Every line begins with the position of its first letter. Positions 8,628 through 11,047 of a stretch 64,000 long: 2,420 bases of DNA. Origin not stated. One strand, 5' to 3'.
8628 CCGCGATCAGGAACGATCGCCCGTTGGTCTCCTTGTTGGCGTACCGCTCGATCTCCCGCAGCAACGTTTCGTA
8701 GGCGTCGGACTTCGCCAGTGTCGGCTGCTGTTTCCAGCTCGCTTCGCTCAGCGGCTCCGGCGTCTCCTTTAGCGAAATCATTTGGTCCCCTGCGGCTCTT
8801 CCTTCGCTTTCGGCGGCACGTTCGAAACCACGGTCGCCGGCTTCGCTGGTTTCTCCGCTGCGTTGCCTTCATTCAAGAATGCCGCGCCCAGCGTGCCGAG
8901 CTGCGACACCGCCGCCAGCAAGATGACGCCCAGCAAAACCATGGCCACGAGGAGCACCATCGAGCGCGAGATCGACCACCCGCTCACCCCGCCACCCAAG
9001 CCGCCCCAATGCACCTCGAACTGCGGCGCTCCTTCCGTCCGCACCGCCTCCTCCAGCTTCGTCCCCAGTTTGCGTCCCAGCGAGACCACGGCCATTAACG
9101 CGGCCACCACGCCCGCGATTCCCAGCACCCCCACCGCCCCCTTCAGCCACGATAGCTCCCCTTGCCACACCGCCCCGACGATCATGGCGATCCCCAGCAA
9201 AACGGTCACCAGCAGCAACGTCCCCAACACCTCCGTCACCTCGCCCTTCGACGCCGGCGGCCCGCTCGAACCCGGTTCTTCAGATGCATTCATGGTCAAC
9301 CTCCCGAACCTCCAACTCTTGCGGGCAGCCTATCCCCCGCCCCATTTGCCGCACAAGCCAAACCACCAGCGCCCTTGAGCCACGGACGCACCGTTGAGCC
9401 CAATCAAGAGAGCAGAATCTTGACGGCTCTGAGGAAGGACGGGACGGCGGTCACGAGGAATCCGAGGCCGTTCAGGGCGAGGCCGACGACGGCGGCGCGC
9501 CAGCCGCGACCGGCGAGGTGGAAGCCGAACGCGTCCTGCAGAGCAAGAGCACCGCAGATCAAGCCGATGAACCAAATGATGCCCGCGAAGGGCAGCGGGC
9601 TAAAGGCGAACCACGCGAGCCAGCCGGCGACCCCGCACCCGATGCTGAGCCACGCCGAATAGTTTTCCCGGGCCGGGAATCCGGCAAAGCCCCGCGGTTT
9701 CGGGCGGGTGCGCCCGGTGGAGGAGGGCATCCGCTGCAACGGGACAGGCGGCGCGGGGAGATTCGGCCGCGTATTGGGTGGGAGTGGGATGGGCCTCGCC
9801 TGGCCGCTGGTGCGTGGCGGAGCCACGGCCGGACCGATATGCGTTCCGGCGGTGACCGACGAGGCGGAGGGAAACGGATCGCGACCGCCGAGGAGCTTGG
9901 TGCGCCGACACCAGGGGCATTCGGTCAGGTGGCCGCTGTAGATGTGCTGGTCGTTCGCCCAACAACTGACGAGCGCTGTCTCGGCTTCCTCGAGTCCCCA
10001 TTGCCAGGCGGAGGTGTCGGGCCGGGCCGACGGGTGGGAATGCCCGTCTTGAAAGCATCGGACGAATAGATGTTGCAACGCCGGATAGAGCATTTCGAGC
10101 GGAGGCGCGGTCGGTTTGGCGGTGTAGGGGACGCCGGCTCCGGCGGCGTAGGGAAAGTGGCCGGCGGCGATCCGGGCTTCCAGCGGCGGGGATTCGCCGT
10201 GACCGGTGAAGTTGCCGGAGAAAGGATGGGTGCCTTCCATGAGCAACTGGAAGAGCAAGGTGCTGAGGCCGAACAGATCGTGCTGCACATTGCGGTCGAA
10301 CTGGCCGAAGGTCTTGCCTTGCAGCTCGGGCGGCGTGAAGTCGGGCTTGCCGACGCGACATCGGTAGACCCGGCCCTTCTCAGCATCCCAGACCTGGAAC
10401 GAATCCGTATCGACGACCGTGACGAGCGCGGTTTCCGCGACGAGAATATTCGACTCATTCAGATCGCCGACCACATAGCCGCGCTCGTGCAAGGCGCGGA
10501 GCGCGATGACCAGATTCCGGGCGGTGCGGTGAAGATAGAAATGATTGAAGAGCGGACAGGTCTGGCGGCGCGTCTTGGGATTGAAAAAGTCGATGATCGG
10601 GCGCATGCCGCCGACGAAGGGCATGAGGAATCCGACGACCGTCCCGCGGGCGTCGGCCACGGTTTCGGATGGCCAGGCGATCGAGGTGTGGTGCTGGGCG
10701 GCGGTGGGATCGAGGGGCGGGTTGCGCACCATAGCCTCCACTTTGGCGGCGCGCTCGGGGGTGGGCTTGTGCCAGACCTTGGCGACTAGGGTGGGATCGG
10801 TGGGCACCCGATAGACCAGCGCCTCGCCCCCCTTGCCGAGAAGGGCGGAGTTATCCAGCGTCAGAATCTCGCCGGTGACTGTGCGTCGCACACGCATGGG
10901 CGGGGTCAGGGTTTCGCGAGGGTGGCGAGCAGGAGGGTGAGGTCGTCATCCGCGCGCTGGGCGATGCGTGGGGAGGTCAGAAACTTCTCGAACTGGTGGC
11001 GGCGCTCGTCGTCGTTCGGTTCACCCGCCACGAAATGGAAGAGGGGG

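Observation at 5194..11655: Four-gene operon PP2C phosphatase / membrane kinase / small TM protein / giant P-loop NTPase: candidate undescribed phospho-regulated, membrane-associated conflict or signalling system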

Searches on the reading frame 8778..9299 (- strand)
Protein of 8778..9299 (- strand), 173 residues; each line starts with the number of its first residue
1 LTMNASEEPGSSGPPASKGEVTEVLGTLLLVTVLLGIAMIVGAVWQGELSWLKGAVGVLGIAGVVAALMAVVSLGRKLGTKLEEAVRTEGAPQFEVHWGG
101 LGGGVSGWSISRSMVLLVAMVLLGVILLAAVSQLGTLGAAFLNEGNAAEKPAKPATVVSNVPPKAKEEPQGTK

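Call 3: search_protein_families(library=pfam, proteins=[window:8778-9299:-], max_evalue=0.01)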
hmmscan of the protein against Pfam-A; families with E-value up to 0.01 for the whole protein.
window:8778-9299:- (173 aa): 0 families

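Call 4: search_protein_families(library=padloc, proteins=[window:8778-9299:-], max_evalue=0.01)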
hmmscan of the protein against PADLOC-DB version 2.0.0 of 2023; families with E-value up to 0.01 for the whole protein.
window:8778-9299:- (173 aa): 0 families

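Call 9: search_protein_families(library=ncbifam, proteins=[window:8778-9299:-], max_evalue=0.01)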
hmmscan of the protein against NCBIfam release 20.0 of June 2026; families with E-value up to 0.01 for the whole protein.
window:8778-9299:- (173 aa): 0 families

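Call 67: list_cluster_members(proteins=[P0001, window:8778-9293:-, window:9404-10897:-, window:10906-11655:-])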
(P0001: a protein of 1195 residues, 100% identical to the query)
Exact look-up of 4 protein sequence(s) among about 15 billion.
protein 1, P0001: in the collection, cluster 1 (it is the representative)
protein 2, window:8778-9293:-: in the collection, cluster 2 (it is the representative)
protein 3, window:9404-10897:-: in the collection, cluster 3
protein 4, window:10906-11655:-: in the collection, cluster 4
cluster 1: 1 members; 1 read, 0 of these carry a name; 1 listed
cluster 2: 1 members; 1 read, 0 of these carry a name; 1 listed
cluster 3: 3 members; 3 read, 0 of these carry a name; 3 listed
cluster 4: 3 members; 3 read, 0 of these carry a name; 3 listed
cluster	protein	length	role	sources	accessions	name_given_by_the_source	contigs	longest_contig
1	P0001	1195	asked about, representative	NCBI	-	-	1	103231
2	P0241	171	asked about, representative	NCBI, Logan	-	-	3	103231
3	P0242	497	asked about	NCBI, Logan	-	-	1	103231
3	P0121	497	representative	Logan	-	-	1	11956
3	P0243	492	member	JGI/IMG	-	-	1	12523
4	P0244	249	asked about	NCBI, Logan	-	-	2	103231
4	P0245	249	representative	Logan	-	-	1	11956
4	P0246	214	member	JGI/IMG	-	-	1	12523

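Call 76: search_protein_families(library=pfam, proteins=[window:8778-9293:-], max_evalue=10)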
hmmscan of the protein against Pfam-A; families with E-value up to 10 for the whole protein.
window:8778-9293:- (171 aa): 4 families
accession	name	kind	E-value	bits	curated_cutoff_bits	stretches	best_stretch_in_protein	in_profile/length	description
PF11239.13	DUF3040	-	0.14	12.9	24.7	2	20-69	41-82/84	Protein of unknown function (DUF3040)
PF07332.16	Phage_holin_3_6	-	3.7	8.1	28.4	1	22-83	45-104/116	Putative Actinobacterial Holin-X, holin superfamily III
PF11992.13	TgpA_N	-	5.7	6.3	30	1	22-130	16-99/333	TgpA N-terminal domain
PF14110.11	DUF4282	-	8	7.6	27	1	26-68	20-60/86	Domain of unknown function (DUF4282)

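Call 84: find_homologous_proteins(query=A1, max_evalue=0.001)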
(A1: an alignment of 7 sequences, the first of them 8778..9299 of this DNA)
Query A1 (7 sequences) (173 aa, profile of the alignment): 18 proteins with E <= 0.001 among 8000 candidates.
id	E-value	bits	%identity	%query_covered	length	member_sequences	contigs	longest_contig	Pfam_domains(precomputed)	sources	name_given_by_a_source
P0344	1.3e-60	223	53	20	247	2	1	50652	-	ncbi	-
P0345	2.4e-46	176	-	-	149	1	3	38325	-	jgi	-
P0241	9.2e-44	168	100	99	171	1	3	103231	-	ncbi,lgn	-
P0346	1.8e-32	131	38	65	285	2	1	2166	-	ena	-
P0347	3.2e-21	94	40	51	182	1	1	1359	-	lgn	-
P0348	3.1e-16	78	34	45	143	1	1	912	-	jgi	jgi:hypothetical protein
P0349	4.7e-16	77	65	17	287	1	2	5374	-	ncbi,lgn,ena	-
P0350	2.8e-15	75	64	14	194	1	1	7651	-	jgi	jgi:uncharacterized membrane protein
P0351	3.8e-14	71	-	-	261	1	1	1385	-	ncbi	-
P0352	1.8e-13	69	30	66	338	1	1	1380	-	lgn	-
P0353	5.1e-13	67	33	63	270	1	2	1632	-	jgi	jgi:hypothetical protein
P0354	7.9e-12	64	30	76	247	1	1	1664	-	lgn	-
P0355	2.6e-11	62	36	13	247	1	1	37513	-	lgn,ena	-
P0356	8.3e-11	60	64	21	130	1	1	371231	-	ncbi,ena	-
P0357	1.2e-8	53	53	18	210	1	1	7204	-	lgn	-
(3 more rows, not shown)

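Call 93: predict_structure(alignment_id=A5)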
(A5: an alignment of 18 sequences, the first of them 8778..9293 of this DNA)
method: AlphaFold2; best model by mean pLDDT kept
length: 171 residues; sequences in the alignment: 18
mean_pLDDT: 77.5   pTM: 0.49
mean pLDDT of the five models: 77.5, 77.0, 76.4, 75.5, 74.6
residues with pLDDT >= 90: 17; 70-90: 99; 50-70: 52; < 50: 3
segments of 3 or more residues with pLDDT < 50: none
pLDDT, mean of each block of 10 residues (from residue 1): 52 66 84 84 88 85 86 90 89 74 72 89 87 74 66 69 66 56
secondary structure, 60 per line:
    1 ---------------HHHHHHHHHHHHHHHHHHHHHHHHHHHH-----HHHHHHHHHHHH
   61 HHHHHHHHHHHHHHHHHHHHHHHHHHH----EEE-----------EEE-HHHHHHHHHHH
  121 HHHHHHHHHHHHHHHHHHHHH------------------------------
elements in order: H16-43 H49-87 E92-94 E106-108 H110-141

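Call 106: fold_search(model_id=the predicted structure, library=pdb)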
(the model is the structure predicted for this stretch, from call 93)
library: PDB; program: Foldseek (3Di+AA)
matches with E <= 10: 15; with E <= 0.001: 0
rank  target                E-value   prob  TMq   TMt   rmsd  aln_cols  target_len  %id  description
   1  2oar_A                2.8e+00  0.12  0.26  0.34  14.1       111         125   20  Mechanosensitive Channel of Large Conductance (MscL) (released 2007-01-09)
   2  6mgv_A                3.7e+00  0.20  0.22  0.07   7.8        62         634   16  Structure of mechanically activated ion channel OSCA1.2 in nanodisc (released 2018-11-14)
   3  8vc9_C                3.9e+00  0.18  0.26  0.13  10.0        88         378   14  Hybrid response regulator LvrB from Leptospira / phosphorylated REC form (released 2024-12-18)
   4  7oqy_Q                4.7e+00  0.69  0.22  0.85   0.7        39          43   20  Cryo-EM structure of the cellular negative regulator TFS4 bound to the archaeal RNA polymerase (released 2021-08-25)
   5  4v8p_GO               5.0e+00  0.18  0.25  0.28  13.1        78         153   13  T.thermophila 60S ribosomal subunit in complex with initiation factor 6. (released 2014-07-09)
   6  7oq4_Q                5.4e+00  0.60  0.24  0.89   0.8        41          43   17  Cryo-EM structure of the ATV RNAP Inhibitory Protein (RIP) bound to the DNA-binding channel of the host's RNA polymera (released 2021-08-25)
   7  7ok0_Q                5.4e+00  0.60  0.24  0.87   1.0        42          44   19  Cryo-EM structure of the Sulfolobus acidocaldarius RNA polymerase at 2.88 A (released 2021-08-25)
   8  8vc9_F                6.1e+00  0.13  0.26  0.13   8.6        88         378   15  Hybrid response regulator LvrB from Leptospira / phosphorylated REC form (released 2024-12-18)
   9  8qmp                  6.1e+00  0.06  0.22  0.05  10.0        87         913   21  Structure of the E2 Beryllium Fluoride Complex of the Autoinhibited Calcium ATPase ACA8 (released 2024-10-02)
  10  8vc9_A                6.5e+00  0.12  0.26  0.13   8.0        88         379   15  Hybrid response regulator LvrB from Leptospira / phosphorylated REC form (released 2024-12-18)
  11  7efo_F                6.5e+00  0.10  0.22  0.18   6.5        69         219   20  LptB2FG-LPS from Klebsiella pneumoniae in nanodiscs (released 2022-03-02)
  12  6paj_B                7.8e+00  0.11  0.25  0.22   5.4        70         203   10  Structure of the SrrAB Histidine Kinase DHp-CA domain (released 2020-04-22)
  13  8xng_A                8.9e+00  0.09  0.22  0.06   7.7        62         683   16  Cryo-EM structure of OSCA1.2-liposome-inside-out closed state (released 2024-04-10)
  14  8azw_H                9.5e+00  0.11  0.25  0.24  17.1        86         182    7  Cryo-EM structure of the plant 60S subunit (released 2023-06-07)
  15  4v8m_BT               9.5e+00  0.09  0.26  0.22  19.4        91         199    9  High-resolution cryo-electron microscopy structure of the Trypanosoma brucei ribosome (released 2014-07-09)

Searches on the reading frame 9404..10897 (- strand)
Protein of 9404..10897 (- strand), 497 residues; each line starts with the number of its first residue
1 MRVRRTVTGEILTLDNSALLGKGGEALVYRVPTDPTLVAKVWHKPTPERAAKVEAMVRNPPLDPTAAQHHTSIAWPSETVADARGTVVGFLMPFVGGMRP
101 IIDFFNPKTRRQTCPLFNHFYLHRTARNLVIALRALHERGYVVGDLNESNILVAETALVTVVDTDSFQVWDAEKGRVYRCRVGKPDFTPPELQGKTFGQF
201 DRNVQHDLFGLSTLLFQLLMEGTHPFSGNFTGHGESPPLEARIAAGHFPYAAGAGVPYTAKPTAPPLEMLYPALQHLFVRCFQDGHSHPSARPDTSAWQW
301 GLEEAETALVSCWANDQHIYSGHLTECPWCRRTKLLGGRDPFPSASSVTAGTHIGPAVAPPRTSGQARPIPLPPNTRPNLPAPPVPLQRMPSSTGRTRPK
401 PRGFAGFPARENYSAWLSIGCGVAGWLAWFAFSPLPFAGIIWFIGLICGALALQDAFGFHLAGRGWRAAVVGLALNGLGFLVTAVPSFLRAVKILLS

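Call 3: search_protein_families(library=pfam, proteins=[window:9404-10897:-], max_evalue=0.01)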
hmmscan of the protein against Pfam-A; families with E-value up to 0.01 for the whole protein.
window:9404-10897:- (497 aa): 2 families
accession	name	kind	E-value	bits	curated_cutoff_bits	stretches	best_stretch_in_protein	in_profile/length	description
PF00069.31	Pkinase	-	5.5e-07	29.7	31.7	1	117-228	95-199/263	Protein kinase domain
PF10707.15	YrbL-PhoP_reg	-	0.0063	16.6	31.5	0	13-53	2-42/185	PhoP regulatory network protein YrbL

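Call 4: search_protein_families(library=padloc, proteins=[window:9404-10897:-], max_evalue=0.01)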
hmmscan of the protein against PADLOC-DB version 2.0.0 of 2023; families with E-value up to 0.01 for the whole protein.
window:9404-10897:- (497 aa): 11 families
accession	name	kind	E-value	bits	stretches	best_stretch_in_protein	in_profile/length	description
PDLC04054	PD-T4-6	-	8.5e-06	23.4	1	124-228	115-215/347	-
PDLC04053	PD-T4-6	-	2.1e-05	22.2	1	127-229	117-214/311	-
PDLC04047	PD-T4-6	-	3.3e-05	21.1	1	126-229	117-215/327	-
PDLC04042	PD-T4-6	-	6e-05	20.8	1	127-229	116-215/292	-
PDLC03920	MkoA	-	0.00028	17.3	1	123-219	126-221/1112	-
PDLC02513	PglW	-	0.00049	15.4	1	124-242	575-684/1413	PglW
PDLC03921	MkoA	-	0.0022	13.6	1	125-169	592-637/1607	-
PDLC04138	mad6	-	0.0027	14.7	1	129-226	460-552/659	mads_6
PDLC04043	PD-T4-6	-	0.0038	14.4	1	130-229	125-220/452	-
PDLC04064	PD-T4-6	-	0.0078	13.2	0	130-233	129-227/369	-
PDLC04039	PD-T4-6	-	0.0086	13.1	1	131-229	125-218/458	-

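Call 9: search_protein_families(library=ncbifam, proteins=[window:9404-10897:-], max_evalue=0.01)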
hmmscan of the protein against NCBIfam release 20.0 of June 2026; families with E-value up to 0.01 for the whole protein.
window:9404-10897:- (497 aa): 2 families
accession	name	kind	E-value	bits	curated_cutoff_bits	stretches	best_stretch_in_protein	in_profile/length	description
NF038150.1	lanthi_synth_IV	equivalog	2.2e-09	36.2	650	1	124-228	302-398/851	class IV lanthionine synthetase LanL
NF038151.1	lanthi_synth_III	equivalog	1.6e-07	30.1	575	1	123-223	339-427/833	class III lanthionine synthetase LanKC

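Call 23: find_homologous_proteins(query=window:9404-10897:-)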
Query window:9404-10897:- (497 aa): 1607 proteins with E <= 0.001 among 8000 candidates; the best 120 are listed.
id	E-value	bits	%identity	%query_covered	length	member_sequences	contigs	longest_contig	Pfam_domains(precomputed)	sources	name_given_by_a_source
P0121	0.0e+0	1162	99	100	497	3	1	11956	PF00069.32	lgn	-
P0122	9.3e-284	960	80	100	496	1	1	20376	PF00069.32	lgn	-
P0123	6.3e-211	720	63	98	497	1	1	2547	PF00069.32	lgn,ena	-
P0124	1.5e-210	718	65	97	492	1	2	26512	PF00069.32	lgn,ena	-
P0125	1.6e-210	718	63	100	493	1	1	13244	PF00069.32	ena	-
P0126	5.0e-209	713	62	98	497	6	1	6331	PF00069.32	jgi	jgi:DNA-binding helix-hairpin-helix protein with protein kinase domain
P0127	8.0e-205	699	63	100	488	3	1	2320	PF00069.32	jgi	jgi:DNA-binding helix-hairpin-helix protein with protein kinase domain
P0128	7.9e-204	696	62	100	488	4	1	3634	PF00069.32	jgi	jgi:DNA-binding helix-hairpin-helix protein with protein kinase domain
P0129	9.0e-201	686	63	96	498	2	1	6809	PF00069.32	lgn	-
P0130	3.9e-197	674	60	97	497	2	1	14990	PF00069.32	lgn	-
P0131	6.2e-195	667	61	97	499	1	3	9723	PF00069.32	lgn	-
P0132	5.8e-185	634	58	99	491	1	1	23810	PF00069.32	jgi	jgi:DNA-binding helix-hairpin-helix protein with protein kinase domain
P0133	1.1e-184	633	58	96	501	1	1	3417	PF00069.32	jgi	jgi:DNA-binding helix-hairpin-helix protein with protein kinase domain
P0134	7.4e-183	627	57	94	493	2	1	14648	PF00069.32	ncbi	ncbi:MAG: protein kinase domain-containing protein [Verrucomicrobiales bacterium]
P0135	2.5e-176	605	57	98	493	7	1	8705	PF00069.32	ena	-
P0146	5.1e-163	562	54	97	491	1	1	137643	PF00069.32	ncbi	-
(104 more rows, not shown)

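Call 30: find_encoding_contigs(protein=P0122, flank=10000, max_places=1)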
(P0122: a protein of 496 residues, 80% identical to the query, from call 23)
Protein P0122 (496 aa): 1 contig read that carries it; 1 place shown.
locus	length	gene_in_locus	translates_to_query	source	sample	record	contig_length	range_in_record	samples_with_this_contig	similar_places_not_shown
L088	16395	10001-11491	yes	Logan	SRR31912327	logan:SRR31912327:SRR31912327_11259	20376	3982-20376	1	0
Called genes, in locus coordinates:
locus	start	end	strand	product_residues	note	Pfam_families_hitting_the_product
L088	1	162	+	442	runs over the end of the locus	PF00890:FAD_binding_2 (faint), PF01266:DAO (faint), PF01494:FAD_binding_3, PF04820:Trp_halogenase, PF07992:Pyr_redox_2, PF12831:FAD_oxidored (weak), PF13450:NAD_binding_8 (weak), PF04820:Trp_halogenase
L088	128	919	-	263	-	PF04338:DUF481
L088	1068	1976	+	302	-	PF02195:ParB_N, PF17762:HTH_ParB, PF23552:ParB_C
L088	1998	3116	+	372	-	PF25270:Khk, PF00294:PfkB (faint)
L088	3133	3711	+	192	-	PF01327:Pep_deformylase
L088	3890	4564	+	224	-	PF00092:VWA, PF13519:VWA_2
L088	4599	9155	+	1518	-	PF00028:Cadherin (faint), PF05345:He_PIG, PF17803:Cadherin_4 (faint), PF17963:Big_9 (faint), PF18911:PKD_4 (faint), PF19077:Big_13 (faint), PF05345:He_PIG, PF18957:RibLong (weak), +1 more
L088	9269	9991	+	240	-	PF13672:PP2C_2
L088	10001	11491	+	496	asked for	PF00069:Pkinase (weak)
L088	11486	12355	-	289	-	PF00288:GHMP_kinases_N, PF08544:GHMP_kinases_C (weak)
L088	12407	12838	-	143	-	-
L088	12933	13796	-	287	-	-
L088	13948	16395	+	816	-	?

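Call 31: find_encoding_contigs(protein=P0124, flank=10000, max_places=1)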
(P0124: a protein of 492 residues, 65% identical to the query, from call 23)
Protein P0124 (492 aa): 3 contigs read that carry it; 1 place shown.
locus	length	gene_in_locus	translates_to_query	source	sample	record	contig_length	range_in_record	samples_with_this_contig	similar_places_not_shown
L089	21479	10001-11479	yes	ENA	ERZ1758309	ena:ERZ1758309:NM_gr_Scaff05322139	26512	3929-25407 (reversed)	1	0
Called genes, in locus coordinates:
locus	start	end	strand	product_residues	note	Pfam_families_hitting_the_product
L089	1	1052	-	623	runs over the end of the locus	PF01145:Band_7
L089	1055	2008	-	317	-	-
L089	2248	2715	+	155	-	PF00392:GntR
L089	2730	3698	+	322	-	PF00005:ABC_tran, PF13304:AAA_21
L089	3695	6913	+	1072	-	PF08309:LVIVD (faint), PF09826:Beta_propel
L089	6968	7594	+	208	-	-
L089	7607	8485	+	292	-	-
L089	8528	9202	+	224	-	PF00092:VWA, PF13519:VWA_2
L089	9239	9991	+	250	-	PF13672:PP2C_2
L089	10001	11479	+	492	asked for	PF00069:Pkinase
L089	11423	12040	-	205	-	-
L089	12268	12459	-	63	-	-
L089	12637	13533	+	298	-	PF00701:DHDPS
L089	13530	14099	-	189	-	PF01464:SLT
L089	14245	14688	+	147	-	PF00072:Response_reg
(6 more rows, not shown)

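Call 32: find_encoding_contigs(protein=P0146, flank=10000, max_places=1)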
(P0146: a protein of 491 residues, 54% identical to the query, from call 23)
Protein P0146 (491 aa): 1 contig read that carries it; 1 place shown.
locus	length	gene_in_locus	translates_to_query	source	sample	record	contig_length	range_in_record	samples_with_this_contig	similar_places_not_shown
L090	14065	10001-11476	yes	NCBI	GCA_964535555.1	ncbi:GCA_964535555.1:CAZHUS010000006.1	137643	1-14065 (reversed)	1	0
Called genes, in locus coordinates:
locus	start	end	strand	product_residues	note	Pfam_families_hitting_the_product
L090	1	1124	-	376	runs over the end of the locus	PF03706:LPG_synthase_TM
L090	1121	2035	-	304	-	PF01261:AP_endonuc_2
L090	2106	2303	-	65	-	PF01165:Ribosomal_S21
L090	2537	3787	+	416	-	PF00034:Cytochrom_C, PF13442:Cytochrome_CBB3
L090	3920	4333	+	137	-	-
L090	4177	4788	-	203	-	PF03938:OmpH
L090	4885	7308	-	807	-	PF07244:POTRA, PF08479:POTRA_2 (weak), PF07244:POTRA, PF01103:Omp85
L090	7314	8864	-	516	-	PF00772:DnaB, PF03796:DnaB_C, PF13481:AAA_25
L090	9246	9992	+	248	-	PF13672:PP2C_2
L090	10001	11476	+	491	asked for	PF00069:Pkinase (weak)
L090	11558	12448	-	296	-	PF01066:CDP-OH_P_transf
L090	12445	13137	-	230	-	PF02666:PS_Dcarbxylase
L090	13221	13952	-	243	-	PF01895:PhoU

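Call 40: find_related_loci(query=A4, collection=metagenome_contigs, flank=10000)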
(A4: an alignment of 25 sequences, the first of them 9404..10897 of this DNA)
Query A4 (497 aa) in metagenome_contigs; peptide patterns used: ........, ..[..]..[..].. (x = any residue, [..] = any of these).
600 stretches matched a pattern (row limit reached: there are more); 509 encode a relative of the query (tblastn E <= 1e-3); the best 80 are kept; 80 distinct loci.
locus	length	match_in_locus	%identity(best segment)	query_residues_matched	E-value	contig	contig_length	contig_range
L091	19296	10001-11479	57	1-485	1e-161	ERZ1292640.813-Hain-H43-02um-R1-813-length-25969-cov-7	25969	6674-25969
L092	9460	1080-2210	61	1-372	2e-154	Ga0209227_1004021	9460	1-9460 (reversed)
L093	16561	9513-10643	61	1-372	2e-154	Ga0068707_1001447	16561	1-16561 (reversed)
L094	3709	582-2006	52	1-482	3e-160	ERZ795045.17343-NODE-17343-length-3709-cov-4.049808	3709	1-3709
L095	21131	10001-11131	61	1-372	2e-153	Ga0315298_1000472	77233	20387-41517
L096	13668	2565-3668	62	1-374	6e-152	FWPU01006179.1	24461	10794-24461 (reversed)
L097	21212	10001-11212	59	1-403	3e-151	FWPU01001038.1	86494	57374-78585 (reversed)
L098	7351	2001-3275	54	1-427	2e-149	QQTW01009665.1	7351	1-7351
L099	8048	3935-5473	52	1-478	4e-149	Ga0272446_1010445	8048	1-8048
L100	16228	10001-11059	63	1-351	6e-148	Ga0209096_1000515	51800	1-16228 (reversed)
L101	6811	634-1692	63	1-351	3e-148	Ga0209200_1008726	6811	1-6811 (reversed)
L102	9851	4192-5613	49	1-465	1e-146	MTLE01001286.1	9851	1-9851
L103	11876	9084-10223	58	1-380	5e-146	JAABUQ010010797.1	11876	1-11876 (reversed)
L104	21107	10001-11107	60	1-368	2e-146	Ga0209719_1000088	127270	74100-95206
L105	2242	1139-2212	59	1-356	3e-154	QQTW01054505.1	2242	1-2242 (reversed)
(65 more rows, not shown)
